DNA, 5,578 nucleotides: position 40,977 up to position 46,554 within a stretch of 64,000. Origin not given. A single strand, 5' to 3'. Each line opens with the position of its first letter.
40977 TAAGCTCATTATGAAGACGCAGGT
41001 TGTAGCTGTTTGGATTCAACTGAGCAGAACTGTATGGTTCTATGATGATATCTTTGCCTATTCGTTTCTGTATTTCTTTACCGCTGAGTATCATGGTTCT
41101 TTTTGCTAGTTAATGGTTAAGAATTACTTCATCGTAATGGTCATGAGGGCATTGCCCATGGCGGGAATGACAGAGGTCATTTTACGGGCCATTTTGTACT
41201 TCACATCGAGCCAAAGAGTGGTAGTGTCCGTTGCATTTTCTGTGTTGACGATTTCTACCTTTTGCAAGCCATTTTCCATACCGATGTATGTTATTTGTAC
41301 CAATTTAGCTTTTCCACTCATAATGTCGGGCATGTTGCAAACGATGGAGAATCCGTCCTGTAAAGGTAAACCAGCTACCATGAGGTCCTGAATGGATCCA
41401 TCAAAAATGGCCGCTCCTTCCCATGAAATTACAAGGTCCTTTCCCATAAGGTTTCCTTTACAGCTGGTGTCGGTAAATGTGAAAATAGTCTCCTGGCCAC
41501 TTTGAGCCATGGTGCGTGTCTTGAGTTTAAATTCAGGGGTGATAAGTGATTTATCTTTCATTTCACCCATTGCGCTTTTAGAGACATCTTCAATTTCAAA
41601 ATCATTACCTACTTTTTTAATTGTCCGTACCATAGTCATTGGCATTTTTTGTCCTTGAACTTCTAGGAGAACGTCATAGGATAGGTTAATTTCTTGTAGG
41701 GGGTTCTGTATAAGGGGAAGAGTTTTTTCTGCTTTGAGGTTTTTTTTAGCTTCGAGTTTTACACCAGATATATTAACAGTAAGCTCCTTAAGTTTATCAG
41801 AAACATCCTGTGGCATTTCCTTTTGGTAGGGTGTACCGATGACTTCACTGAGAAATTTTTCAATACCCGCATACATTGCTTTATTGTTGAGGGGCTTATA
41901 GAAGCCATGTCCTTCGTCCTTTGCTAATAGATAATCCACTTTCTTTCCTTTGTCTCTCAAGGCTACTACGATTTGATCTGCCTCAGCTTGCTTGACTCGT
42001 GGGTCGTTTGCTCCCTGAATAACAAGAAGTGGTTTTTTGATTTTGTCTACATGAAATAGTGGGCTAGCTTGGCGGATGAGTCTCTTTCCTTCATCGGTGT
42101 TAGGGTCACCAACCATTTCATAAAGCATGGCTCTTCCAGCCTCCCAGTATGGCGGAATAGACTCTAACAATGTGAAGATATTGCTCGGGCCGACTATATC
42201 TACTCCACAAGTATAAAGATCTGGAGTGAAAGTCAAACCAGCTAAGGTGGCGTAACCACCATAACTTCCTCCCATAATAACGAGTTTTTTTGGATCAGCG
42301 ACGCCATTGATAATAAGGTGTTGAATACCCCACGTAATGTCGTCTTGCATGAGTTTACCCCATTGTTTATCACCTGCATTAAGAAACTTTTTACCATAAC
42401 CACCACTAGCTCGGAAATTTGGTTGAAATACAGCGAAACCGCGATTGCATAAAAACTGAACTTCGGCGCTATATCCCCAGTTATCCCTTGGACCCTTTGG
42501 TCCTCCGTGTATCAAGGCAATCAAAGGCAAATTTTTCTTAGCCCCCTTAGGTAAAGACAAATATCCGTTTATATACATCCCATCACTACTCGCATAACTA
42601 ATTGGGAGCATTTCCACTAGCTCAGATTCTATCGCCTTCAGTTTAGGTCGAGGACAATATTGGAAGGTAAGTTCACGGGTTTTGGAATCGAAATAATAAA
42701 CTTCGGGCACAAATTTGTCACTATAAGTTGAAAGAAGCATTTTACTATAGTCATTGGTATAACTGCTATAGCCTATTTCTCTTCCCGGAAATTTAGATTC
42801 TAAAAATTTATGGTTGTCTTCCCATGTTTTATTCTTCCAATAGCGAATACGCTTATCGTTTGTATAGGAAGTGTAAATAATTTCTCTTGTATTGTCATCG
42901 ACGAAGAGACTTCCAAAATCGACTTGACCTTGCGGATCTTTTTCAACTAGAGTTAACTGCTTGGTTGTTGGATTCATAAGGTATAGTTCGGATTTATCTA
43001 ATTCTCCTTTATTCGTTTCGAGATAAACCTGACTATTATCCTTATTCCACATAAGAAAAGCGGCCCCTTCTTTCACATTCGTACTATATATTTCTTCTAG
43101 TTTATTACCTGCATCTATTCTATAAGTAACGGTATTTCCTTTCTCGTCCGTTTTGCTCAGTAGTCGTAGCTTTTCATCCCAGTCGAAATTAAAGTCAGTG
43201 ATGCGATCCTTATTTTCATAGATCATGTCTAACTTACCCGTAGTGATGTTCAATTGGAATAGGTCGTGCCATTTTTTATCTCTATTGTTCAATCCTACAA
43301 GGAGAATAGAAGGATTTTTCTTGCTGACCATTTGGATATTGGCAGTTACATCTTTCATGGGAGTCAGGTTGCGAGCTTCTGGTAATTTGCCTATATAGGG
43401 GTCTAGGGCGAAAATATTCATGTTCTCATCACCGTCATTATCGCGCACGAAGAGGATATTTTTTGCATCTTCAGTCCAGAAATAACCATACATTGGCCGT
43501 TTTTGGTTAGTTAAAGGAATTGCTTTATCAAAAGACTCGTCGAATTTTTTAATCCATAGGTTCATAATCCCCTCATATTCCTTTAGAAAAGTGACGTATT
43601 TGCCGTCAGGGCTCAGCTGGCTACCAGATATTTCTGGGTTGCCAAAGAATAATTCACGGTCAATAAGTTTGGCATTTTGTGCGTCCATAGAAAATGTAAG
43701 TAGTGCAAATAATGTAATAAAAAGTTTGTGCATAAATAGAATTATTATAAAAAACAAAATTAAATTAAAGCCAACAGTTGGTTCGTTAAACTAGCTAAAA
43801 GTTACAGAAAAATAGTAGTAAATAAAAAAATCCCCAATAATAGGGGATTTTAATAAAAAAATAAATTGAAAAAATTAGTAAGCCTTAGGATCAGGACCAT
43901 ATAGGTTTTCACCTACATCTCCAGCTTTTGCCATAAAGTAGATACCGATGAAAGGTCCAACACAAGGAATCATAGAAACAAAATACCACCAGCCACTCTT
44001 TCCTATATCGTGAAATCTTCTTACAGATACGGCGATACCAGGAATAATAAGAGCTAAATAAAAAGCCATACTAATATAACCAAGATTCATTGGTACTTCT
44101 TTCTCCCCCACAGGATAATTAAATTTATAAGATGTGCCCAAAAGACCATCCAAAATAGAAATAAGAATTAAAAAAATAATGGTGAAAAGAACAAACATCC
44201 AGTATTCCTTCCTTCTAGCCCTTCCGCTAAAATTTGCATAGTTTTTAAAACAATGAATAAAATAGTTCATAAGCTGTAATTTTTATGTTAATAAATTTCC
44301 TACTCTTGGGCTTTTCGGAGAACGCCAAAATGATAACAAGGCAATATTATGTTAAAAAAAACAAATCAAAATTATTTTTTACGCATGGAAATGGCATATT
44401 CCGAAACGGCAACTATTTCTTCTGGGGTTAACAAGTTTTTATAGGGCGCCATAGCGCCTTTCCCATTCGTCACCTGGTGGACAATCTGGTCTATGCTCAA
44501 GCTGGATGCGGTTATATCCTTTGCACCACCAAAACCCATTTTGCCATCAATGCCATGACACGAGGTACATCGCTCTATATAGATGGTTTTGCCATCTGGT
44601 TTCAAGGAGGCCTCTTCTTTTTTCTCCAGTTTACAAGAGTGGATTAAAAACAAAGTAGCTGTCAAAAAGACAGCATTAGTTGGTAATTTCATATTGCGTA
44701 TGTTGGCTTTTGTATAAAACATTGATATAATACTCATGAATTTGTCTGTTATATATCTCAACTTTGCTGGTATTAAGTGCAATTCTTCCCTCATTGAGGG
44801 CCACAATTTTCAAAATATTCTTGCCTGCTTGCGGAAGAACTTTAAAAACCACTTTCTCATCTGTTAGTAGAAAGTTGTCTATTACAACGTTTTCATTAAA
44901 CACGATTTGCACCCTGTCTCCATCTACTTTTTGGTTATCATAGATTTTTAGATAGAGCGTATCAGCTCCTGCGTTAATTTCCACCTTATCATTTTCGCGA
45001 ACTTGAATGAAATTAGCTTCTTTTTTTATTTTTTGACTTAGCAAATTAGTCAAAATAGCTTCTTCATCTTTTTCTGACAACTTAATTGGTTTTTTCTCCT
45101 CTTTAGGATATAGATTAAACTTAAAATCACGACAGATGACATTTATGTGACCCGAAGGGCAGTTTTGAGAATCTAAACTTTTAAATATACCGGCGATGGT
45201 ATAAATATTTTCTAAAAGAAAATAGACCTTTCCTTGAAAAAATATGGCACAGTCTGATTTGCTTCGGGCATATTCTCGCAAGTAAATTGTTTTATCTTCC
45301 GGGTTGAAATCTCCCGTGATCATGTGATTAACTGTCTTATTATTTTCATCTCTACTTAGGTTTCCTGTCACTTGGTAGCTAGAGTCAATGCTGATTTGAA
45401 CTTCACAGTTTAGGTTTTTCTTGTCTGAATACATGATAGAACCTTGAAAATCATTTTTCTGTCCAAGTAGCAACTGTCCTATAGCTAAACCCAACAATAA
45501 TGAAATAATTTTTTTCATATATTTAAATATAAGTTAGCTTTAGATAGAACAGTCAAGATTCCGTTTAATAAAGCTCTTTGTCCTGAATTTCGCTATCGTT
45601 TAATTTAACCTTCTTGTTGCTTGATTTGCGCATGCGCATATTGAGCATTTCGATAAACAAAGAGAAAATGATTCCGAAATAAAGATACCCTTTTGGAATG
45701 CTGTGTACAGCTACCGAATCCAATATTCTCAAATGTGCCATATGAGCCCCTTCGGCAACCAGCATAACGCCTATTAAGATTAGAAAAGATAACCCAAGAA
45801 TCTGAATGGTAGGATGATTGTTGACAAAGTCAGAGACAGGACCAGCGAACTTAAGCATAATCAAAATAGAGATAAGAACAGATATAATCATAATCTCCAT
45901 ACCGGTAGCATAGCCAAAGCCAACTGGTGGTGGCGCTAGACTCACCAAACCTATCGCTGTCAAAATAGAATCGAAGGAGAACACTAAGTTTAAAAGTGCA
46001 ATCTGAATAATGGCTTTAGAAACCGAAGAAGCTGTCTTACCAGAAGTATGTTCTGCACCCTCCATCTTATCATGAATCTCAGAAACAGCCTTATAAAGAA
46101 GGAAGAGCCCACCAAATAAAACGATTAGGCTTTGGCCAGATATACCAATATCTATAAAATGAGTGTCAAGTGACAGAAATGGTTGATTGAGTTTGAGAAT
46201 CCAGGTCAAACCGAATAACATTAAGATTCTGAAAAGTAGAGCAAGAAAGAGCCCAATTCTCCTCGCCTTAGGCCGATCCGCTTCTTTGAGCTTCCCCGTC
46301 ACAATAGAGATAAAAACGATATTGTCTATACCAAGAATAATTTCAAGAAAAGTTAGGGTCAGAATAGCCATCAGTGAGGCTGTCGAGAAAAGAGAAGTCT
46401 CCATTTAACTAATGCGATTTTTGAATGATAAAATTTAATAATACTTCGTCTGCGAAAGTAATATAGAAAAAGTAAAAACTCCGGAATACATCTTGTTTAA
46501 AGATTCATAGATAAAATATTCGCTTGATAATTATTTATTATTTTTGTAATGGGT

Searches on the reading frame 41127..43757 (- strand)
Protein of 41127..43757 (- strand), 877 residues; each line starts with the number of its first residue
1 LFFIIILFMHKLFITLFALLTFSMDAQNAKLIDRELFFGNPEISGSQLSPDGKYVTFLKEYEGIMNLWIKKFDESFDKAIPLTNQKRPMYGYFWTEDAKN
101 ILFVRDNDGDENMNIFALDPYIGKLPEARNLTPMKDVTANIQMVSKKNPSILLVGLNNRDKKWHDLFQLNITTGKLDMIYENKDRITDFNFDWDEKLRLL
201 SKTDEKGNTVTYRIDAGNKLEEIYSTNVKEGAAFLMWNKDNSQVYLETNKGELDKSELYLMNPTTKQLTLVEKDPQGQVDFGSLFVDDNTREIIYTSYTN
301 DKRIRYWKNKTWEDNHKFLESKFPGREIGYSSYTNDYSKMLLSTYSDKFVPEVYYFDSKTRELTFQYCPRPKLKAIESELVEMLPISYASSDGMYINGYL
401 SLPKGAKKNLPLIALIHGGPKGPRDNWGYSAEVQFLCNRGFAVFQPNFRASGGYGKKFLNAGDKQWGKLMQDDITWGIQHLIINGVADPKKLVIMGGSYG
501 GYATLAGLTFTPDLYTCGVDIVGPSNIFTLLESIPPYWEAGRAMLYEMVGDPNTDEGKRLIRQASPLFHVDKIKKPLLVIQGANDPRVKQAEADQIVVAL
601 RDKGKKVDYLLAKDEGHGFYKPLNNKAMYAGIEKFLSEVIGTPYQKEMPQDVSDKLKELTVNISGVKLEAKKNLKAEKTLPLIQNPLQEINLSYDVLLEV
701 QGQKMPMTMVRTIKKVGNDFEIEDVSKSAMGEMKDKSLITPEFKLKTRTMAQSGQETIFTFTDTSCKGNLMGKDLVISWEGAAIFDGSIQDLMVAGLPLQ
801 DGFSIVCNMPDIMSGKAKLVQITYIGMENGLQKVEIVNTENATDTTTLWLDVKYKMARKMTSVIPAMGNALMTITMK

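Call 19: search_protein_families(library=pfam, proteins=[window:41127-43757:-], max_evalue=0.001)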
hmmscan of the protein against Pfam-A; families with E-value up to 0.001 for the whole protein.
window:41127-43757:- (877 aa): 5 families
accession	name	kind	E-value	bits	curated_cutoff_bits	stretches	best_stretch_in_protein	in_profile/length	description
PF00326.27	Peptidase_S9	-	9.5e-44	149.9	22.6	1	427-641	1-211/213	Prolyl oligopeptidase family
PF20434.5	BD-FAE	-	1.4e-12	48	26.8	1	401-596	4-211/215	BD-FAE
PF01738.24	DLH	-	7.9e-06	26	21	1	565-625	134-194/217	Dienelactone hydrolase family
PF12697.13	Abhydrolase_6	-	3.6e-05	25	26.3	1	415-550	3-132/217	Alpha/beta hydrolase family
PF08386.16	Abhydrolase_4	-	0.00035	21.1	21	0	573-637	33-92/103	TAP-like protein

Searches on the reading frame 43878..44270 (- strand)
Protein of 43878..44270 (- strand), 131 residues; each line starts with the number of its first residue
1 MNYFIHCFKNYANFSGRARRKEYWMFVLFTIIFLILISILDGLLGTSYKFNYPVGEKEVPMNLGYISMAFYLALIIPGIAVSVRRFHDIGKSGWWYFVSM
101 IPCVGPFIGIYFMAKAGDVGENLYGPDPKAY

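Call 19: search_protein_families(library=pfam, proteins=[window:43878-44270:-], max_evalue=0.001)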
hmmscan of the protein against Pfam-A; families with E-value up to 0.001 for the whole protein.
window:43878-44270:- (131 aa): 1 family
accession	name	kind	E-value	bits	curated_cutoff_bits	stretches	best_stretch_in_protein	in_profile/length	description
PF05656.20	DUF805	-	2e-33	115.6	25.7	1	11-126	1-111/111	Protein of unknown function (DUF805)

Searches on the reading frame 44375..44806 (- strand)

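Call 19: search_protein_families(library=pfam, proteins=[window:44375-44806:-], max_evalue=0.001)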
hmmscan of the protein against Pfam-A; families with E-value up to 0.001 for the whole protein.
window:44375-44806:- (144 aa): 2 families
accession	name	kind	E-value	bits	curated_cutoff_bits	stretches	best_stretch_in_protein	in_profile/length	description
PF13442.11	Cytochrome_CBB3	-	3.4e-13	50.1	27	1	71-137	5-67/68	Cytochrome C oxidase, cbb3-type, subunit III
PF00034.26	Cytochrom_C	-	5.8e-06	28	21.3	1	71-137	3-85/90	Cytochrome c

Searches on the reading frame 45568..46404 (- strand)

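Call 19: search_protein_families(library=pfam, proteins=[window:45568-46404:-], max_evalue=0.001)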
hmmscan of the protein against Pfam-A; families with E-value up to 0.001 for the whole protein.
window:45568-46404:- (279 aa): 1 family
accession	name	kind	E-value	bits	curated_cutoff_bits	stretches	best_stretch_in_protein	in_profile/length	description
PF03741.22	TerC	-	4.9e-42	144.1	27.8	1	15-218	1-177/178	Integral membrane protein TerC family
